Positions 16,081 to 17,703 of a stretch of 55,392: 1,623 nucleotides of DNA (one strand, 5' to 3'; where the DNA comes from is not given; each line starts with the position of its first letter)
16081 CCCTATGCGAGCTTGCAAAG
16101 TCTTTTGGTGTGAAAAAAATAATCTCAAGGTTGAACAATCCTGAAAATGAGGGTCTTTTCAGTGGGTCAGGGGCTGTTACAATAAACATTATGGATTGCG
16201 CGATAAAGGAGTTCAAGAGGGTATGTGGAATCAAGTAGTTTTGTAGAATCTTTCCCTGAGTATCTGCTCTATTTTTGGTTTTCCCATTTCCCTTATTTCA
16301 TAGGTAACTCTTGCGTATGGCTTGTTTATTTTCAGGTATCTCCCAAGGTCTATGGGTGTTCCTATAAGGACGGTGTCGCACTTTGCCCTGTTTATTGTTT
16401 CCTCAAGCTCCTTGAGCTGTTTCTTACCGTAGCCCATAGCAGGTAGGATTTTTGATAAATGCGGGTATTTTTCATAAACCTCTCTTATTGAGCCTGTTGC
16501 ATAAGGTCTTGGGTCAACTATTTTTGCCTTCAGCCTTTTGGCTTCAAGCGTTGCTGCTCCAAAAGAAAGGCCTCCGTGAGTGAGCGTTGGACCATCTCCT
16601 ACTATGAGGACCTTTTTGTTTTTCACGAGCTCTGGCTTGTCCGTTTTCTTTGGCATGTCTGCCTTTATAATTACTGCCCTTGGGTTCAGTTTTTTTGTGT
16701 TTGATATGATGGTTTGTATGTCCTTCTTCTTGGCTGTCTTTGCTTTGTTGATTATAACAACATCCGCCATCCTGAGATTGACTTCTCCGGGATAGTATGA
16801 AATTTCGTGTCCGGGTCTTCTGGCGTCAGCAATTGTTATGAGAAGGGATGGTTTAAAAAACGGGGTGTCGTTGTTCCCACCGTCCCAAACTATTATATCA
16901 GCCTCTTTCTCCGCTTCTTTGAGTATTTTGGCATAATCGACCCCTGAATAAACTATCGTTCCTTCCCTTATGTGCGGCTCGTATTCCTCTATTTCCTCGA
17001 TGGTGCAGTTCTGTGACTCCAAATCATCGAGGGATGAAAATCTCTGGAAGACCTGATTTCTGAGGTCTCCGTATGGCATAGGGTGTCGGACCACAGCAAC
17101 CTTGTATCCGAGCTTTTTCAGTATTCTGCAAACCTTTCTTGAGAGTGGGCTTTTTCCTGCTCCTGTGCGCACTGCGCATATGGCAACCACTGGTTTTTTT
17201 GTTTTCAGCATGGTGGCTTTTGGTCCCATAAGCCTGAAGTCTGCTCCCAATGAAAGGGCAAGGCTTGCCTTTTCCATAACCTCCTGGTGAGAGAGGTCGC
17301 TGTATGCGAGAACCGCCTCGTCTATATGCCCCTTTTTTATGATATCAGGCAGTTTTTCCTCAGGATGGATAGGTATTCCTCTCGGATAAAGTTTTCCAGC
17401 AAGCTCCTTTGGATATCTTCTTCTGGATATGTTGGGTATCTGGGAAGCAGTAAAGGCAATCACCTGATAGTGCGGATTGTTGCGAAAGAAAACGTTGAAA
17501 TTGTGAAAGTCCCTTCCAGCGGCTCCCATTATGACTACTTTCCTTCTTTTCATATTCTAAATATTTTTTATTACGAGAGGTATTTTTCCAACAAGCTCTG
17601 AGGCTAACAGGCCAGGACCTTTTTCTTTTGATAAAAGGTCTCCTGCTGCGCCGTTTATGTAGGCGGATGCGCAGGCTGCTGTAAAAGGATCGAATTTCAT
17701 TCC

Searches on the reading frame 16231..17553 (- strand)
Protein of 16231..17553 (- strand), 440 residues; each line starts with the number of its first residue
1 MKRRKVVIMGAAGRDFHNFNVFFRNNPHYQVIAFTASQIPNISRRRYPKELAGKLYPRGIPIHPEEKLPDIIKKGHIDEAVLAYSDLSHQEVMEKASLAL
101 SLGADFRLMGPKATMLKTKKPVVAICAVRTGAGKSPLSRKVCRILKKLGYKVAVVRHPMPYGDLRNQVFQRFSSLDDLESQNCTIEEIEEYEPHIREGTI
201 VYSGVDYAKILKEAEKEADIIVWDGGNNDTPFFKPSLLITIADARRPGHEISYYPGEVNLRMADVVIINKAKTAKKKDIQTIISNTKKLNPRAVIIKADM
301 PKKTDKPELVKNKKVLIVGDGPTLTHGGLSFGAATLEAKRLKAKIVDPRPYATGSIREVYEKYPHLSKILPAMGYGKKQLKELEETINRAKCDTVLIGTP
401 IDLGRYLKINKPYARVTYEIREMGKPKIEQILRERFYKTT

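Call 11: find_encoding_contigs(protein=window:16231-17553:-, flank=10000, max_places=10)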
Protein window:16231-17553:- (440 aa): no gene with exactly this product is on record in the collection.

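Call 15: search_protein_families(library=pfam, proteins=[window:16231-17553:-], max_evalue=0.1)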
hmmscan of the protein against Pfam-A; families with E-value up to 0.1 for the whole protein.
window:16231-17553:- (440 aa): 6 families
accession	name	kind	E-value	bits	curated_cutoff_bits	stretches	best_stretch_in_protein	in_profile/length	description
PF02492.25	cobW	-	9.2e-05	22.5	20.7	1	234-296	114-179/180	CobW/HypB/UreG, nucleotide-binding domain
PF01656.29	CbiA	-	0.0029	18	25.4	1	123-155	1-33/125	CobQ/CobB/MinD/ParA nucleotide binding domain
PF04851.21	ResIII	-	0.015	15.7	22.5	0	125-195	27-95/164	Type III restriction enzyme, res subunit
PF03976.20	PPK2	-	0.021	14.8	22.3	0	107-172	17-81/229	Polyphosphate kinase 2 (PPK2)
PF02606.20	LpxK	-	0.021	14.3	27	0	117-155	32-71/328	Tetraacyldisaccharide-1-P 4'-kinase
PF03205.20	MobB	-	0.064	13.6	26.6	0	123-158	2-36/133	Molybdopterin guanine dinucleotide synthesis protein B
